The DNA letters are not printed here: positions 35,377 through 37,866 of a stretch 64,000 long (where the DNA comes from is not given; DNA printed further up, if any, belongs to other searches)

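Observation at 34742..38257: TonB-dependent receptor operon with three small Cys/His-rich exported partners: candidate uncharacterised metal module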

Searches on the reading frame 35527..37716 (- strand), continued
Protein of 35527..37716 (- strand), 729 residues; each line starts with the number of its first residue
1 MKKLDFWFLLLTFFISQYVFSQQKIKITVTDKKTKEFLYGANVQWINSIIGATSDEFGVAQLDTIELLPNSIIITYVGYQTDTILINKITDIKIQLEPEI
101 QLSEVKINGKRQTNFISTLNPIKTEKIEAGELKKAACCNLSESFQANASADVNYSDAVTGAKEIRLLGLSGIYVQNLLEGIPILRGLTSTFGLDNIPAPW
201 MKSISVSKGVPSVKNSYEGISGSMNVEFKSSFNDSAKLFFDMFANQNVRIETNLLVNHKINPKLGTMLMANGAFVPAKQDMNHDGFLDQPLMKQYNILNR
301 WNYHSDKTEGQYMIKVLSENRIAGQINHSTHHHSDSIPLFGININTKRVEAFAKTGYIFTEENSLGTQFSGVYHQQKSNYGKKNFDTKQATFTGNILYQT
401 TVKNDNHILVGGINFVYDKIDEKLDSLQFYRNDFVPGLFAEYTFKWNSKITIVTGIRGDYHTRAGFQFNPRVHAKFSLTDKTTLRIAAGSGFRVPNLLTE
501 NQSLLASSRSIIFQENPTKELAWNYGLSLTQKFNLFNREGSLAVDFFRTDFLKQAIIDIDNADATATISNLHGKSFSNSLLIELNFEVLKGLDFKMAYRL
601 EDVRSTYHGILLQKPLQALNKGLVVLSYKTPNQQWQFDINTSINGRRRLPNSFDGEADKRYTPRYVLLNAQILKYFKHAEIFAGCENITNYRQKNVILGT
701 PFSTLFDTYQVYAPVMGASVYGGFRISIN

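Call 39: get_annotated_region(hit=H8, flank=5000)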
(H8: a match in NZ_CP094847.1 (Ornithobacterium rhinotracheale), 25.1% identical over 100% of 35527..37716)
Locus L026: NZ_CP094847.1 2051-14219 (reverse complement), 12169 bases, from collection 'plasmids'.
description: Ornithobacterium rhinotracheale strain K223 plasmid pK223_14, complete sequence
organism: Ornithobacterium rhinotracheale (NCBI taxid 28251)
taxonomy: Bacteria; Bacteroidota; Flavobacteriia; Flavobacteriales; Weeksellaceae; Ornithobacterium; Ornithobacterium rhinotracheale
host: -; source: Avian,pure culture; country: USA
typing (MOB-suite, as given by PLSDB): mobilizable; replicon rep_cluster_1094; relaxase MOBP
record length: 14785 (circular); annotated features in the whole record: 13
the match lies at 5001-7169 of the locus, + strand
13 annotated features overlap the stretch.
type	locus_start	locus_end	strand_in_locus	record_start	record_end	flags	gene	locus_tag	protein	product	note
CDS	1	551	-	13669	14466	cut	-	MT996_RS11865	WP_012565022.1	relaxase/mobilization nuclease domain-containing protein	-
CDS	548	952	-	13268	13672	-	-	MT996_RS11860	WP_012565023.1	ribbon-helix-helix protein, CopG family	GO:0006355 - regulation of DNA-templated transcription [Evidence IEA]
CDS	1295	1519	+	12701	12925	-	-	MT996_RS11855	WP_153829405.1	transcriptional regulator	-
CDS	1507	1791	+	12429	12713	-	-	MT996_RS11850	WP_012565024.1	virulence-associated protein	-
CDS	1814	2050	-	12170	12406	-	-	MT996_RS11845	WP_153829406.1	hypothetical protein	-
CDS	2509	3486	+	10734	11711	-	-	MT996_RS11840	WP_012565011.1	replication initiation protein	GO:0006270 - DNA replication initiation [Evidence IEA]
CDS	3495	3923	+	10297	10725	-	-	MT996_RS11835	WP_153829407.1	HTH domain-containing protein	-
CDS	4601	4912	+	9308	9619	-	-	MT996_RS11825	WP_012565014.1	hypothetical protein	-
CDS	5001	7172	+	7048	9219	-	-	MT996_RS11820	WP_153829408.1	TonB-dependent receptor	GO:0015891 - siderophore transport [Evidence IEA]; GO:0055085 - transmembrane transport [Evidence IEA]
CDS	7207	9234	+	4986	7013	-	-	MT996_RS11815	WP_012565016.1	heavy metal translocating P-type ATPase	-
CDS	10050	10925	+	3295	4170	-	-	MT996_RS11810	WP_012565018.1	DUF3347 domain-containing protein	-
CDS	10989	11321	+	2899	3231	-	-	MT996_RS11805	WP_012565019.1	hypothetical protein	-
CDS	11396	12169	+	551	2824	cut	-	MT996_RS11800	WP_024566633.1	multicopper oxidase domain-containing protein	-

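Call 45: find_homologous_proteins(query=window:35527-37716:-, max_evalue=1e-20)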
Query window:35527-37716:- (729 aa): 4490 proteins with E <= 1e-20 among 8000 candidates; the best 120 are listed.
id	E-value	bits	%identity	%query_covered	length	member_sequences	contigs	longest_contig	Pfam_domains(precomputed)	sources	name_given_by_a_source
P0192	0.0e+0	1583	94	100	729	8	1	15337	PF13715.13,PF07715.21,PF00593.31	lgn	-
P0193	0.0e+0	1402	83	100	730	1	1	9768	PF13715.13,PF07715.21,PF00593.31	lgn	-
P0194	0.0e+0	1401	83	100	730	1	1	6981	PF13715.13,PF07715.21,PF00593.31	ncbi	-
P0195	0.0e+0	1399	82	100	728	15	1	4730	PF13715.13,PF07715.21,PF00593.31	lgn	-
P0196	0.0e+0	1395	82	100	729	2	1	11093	PF13715.13,PF07715.21,PF00593.31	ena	-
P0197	0.0e+0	1392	82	100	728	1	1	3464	PF13715.13,PF07715.21,PF00593.31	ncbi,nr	ncbi:MAG: TonB-dependent receptor [Chitinophagales bacterium]|nr:TonB-dependent receptor [Chitinopha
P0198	0.0e+0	1388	82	100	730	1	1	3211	PF13715.13,PF07715.21,PF00593.31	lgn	-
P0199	0.0e+0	1369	82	100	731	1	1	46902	PF13715.13,PF07715.21,PF00593.31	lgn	-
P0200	0.0e+0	1345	81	100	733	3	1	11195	PF13715.13,PF07715.21,PF00593.31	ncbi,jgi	jgi:outer membrane receptor for ferrienterochelin and colicins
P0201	0.0e+0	1342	79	100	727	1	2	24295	PF13715.13,PF00593.31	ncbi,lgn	-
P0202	0.0e+0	1340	79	100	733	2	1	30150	PF13715.13,PF00593.31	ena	-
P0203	0.0e+0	1333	80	99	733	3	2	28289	PF13715.13,PF00593.31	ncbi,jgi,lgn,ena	-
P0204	0.0e+0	1332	80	100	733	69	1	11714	PF13715.13,PF07715.21,PF00593.31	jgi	jgi:outer membrane receptor for ferrienterochelin and colicins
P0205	0.0e+0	1329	78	100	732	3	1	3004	PF13715.13,PF07715.21,PF00593.31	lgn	-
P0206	0.0e+0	1323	77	100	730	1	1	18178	PF13715.13,PF07715.21,PF00593.31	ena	-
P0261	1.3e-211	722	47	99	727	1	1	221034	PF13715.13,PF00593.31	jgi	jgi:outer membrane receptor for ferrienterochelin and colicins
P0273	8.1e-199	680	44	99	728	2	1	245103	PF13715.13,PF07715.21,PF13620.13,PF00593.31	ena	-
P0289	1.2e-182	627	42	94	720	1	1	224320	PF13715.13,PF00593.31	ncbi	ncbi:MAG: TonB-dependent receptor [Chitinophagales bacterium]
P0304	9.1e-176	604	41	99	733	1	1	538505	PF13715.13,PF00593.31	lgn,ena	-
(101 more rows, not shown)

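Call 50: find_encoding_contigs(protein=P0261, flank=5000, max_places=1)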
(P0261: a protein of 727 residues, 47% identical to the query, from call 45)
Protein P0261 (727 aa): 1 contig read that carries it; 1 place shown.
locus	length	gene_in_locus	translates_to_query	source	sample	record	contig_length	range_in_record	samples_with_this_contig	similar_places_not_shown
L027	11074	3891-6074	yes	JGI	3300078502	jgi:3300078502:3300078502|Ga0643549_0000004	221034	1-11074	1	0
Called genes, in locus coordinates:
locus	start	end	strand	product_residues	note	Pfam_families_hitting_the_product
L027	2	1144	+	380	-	?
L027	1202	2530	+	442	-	PF02646:RmuC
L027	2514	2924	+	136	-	-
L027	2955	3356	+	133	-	PF07681:DoxX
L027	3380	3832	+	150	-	PF26622:DUF8199 (faint)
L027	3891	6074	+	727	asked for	PF13715:CarbopepD_reg_2, PF00593:TonB_dep_Rec_b-barrel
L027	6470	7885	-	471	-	PF02397:Bac_transf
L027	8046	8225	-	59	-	-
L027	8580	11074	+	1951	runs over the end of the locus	PF16656:Pur_ac_phosph_N (faint), PF00932:LTD, PF20009:GEVED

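Call 51: find_encoding_contigs(protein=P0273, flank=5000, max_places=1)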
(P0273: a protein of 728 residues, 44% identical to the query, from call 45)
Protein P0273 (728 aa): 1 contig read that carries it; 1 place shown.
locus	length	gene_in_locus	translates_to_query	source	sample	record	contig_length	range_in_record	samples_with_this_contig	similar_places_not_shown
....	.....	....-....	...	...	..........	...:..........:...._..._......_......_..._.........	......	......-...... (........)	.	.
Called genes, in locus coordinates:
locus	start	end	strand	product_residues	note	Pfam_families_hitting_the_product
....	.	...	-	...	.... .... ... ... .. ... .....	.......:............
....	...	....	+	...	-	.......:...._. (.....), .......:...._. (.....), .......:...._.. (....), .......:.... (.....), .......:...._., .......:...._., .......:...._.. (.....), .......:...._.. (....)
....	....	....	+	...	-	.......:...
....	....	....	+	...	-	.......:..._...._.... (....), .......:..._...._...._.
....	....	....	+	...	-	-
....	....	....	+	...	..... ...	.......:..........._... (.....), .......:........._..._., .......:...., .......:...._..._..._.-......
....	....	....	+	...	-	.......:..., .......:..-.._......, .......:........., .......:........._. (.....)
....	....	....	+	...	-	-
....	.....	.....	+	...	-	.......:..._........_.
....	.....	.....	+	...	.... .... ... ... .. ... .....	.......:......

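Call 52: find_encoding_contigs(protein=P0289, flank=5000, max_places=1)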
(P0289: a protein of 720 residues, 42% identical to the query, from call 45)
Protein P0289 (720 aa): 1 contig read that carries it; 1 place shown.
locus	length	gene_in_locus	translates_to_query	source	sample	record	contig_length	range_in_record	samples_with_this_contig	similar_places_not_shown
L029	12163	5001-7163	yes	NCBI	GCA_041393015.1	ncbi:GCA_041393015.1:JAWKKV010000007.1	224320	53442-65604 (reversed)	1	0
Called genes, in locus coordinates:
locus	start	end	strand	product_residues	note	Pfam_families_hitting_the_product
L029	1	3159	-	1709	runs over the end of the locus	PF25778:DUF7948, PF18911:PKD_4, PF18911:PKD_4, PF00801:PKD, PF18911:PKD_4, PF00801:PKD, PF18911:PKD_4, PF00801:PKD, +10 more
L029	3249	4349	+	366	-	PF19580:Exo_endo_phos_3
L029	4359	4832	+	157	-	-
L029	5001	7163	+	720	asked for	PF13715:CarbopepD_reg_2 (weak), PF00593:TonB_dep_Rec_b-barrel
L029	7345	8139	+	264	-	PF16138:DUF4846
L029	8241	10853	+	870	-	PF17148:DUF5117, PF16313:DUF4953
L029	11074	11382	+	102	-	-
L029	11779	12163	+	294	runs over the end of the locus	-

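Call 53: find_encoding_contigs(protein=P0304, flank=5000, max_places=1)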
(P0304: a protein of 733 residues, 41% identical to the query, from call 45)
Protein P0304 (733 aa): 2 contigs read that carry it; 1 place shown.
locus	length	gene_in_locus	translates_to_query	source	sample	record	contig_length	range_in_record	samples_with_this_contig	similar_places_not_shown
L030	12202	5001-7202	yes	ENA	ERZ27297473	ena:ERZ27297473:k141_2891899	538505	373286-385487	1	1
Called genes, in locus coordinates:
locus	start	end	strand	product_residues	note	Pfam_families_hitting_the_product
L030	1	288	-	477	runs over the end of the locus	PF00282:Pyridoxal_deC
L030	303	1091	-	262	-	PF01790:LGT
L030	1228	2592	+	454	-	PF01103:Omp85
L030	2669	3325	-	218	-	-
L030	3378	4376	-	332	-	PF01075:Glyco_transf_9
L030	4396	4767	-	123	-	PF19662:DUF6165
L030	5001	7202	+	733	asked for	PF13715:CarbopepD_reg_2, PF00593:TonB_dep_Rec_b-barrel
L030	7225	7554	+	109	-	PF00403:HMA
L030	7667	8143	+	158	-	PF01316:Arg_repressor, PF02863:Arg_repressor_C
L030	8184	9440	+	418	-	PF00764:Arginosuc_synth, PF20979:Arginosuc_syn_C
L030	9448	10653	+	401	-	PF00206:Lyase_1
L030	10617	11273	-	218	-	PF00730:HhH-GPD, PF00633:HHH (weak)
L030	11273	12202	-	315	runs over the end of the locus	PF14238:DUF4340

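Call 55: find_related_loci(query=A4, collection=metagenome_contigs, flank=5000)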
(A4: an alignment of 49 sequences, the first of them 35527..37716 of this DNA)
Query A4 (729 aa) in metagenome_contigs; peptide patterns used: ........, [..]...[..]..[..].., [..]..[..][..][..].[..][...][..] (x = any residue, [..] = any of these).
600 stretches matched a pattern (row limit reached: there are more); 556 encode a relative of the query (tblastn E <= 1e-3); the best 80 are kept; 80 distinct loci.
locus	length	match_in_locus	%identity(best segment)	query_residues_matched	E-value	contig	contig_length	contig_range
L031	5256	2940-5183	41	1-726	0e+0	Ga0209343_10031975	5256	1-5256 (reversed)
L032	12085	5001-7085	42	41-727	6e-179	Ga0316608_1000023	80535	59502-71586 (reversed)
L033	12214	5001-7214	43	1-728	0e+0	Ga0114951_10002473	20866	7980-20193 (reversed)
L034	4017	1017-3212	42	29-728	0e+0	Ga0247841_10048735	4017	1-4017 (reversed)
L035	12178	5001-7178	40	9-728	5e-176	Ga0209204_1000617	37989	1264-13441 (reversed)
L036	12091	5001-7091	41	38-729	1e-171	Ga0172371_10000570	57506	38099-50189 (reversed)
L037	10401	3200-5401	40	1-725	5e-171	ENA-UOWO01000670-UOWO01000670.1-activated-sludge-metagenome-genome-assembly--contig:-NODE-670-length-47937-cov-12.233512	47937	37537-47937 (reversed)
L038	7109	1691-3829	40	20-725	5e-170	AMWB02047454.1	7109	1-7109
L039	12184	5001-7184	40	9-728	1e-172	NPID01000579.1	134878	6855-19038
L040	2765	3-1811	45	131-728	3e-179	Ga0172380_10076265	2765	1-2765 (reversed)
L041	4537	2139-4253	41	38-728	9e-173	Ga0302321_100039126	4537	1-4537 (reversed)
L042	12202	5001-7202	38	1-726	2e-167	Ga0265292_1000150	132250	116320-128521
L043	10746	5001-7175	41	1-729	4e-167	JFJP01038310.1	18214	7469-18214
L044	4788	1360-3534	40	8-728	1e-170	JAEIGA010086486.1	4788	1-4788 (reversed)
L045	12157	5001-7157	40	18-728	4e-166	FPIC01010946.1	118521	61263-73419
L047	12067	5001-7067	41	40-729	1e-165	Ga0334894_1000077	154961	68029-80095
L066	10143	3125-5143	40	72-728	8e-160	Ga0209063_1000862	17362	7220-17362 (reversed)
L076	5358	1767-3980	38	10-728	4e-159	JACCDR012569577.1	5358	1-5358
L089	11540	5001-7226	40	1-729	2e-154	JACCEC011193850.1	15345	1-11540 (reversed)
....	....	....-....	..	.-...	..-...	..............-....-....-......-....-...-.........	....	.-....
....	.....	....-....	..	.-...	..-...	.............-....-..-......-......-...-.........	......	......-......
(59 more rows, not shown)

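Call 66: search_protein_families(library=pfam, alignment_id=A5, max_evalue=0.001)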
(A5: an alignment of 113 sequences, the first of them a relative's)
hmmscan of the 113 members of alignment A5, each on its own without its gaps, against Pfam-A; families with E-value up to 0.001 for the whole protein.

A. member 1, L031:1365-2282:+ (306 aa): 1 family
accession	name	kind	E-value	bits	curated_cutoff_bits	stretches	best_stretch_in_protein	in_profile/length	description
PF14054.11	DUF4249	-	1.3e-17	64.8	28.5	1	48-295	12-263/269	Domain of unknown function (DUF4249)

B. families by the number of members that match (of 113 scanned): 183 families (the first 25 are shown)
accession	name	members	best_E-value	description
PF00578.27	AhpC-TSA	6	4.3e-22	AhpC/TSA family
PF08534.16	Redoxin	6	1.3e-21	Redoxin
PF13905.12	Thioredoxin_8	6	2.7e-21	Thioredoxin-like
PF00085.26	Thioredoxin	6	3.2e-11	Thioredoxin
PF13098.12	Thioredoxin_2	5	7e-07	Thioredoxin-like domain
PF08238.18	Sel1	4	1.2e-42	Sel1 repeat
PF01545.26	Cation_efflux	4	1.1e-14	Cation efflux family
PF18962.6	Por_Secre_tail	4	4.2e-13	Secretion system C-terminal sorting domain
PF00378.25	ECH_1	3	2.1e-68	Enoyl-CoA hydratase/isomerase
PF16113.10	ECH_2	3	8.2e-39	Enoyl-CoA hydratase/isomerase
PF08712.16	Nfu_N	3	5.7e-26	Scaffold protein Nfu/NifU N terminal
PF01106.22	NifU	3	1.2e-25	NifU-like domain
PF11738.13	DUF3298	3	6.9e-24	Protein of unknown function (DUF3298)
PF12833.13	HTH_18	3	3.9e-20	Helix-turn-helix domain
PF00165.29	HTH_AraC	3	1.2e-13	Bacterial regulatory helix-turn-helix proteins, AraC family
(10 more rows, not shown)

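Call 67: predict_structure(alignment_id=A4)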
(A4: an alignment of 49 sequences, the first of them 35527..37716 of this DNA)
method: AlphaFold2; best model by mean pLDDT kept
length: 729 residues; sequences in the alignment: 49
mean_pLDDT: 77.4   pTM: 0.70
mean pLDDT of the five models: 77.4, 75.5, 75.4, 72.9, 68.8
residues with pLDDT >= 90: 156; 70-90: 422; 50-70: 53; < 50: 98
segments of 3 or more residues with pLDDT < 50: 18-21, 101-168, 184-191, 206-210, 216-223
pLDDT, mean of each block of 10 residues (from residue 1): 71 60 82 90 88 91 83 88 88 83 35 28 27 27 25 31 44 58 47 68 54 53 61 80 89 91 92 90 84 92 83 91 81 61 90 82 81 90 90 86 83 89 89 91 86 88 90 85 84 79 81 86 84 86 85 87 84 89 85 86 87 86 87 88 88 66 89 90 89 83 79 84 89
secondary structure, 60 per line:
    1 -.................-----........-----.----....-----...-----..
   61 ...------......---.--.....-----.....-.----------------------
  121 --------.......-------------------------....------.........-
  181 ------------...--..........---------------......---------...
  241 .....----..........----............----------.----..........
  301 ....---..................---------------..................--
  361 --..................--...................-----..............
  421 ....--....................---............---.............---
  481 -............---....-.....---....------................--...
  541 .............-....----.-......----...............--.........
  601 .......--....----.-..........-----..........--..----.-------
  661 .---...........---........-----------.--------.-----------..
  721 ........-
elements in order (helices of 4 or more, strands of 3 or more residues): H2-18 E24-31 E42-45 E51-53 E59-63 E70-75 E82-86 E92-96 H129-135 H161-164 H171-179 E201-207 E223-228 E238-245 E250-259 E264-275 E291-304 E308-325 E341-358 E363-380 E383-401 E407-424 E427-446 E450-461 E465-477 E482-493 H497-500 H502-506 E510-513 E520-535 E538-553 E555-558 E565-570 E575-589 E592-607 E610-613 E620-629 E635-644 E665-675 E679-686 E719-728
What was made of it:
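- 35527..37716 (-): g2: 729-aa TonB-dependent transporter. Signal peptide, CarboxypepD_reg-like N-terminal extension, putative TonB box LSEVKI, plug with invariant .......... (C137, C138), and a barrel of about 22 strands. The AF2 barrel is confident at about 22 strands, but the plug has low confidence (call 67).
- On TonB-dependent transporter (TBDT): The AF2 barrel has about 22 strands at pLDDT 80-90 (call 67).
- The plug of g2 was modelled at pLDDT 25-60 (call 67), so the position of the Cys pair relative to the periplasm is unknown. No model places the CC pair in a defined binding site (call 67).
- Tried and rejected: AF2 of g2 gave a good barrel but a plug at pLDDT 25-60, so the Cys pair could not be placed (call 67).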
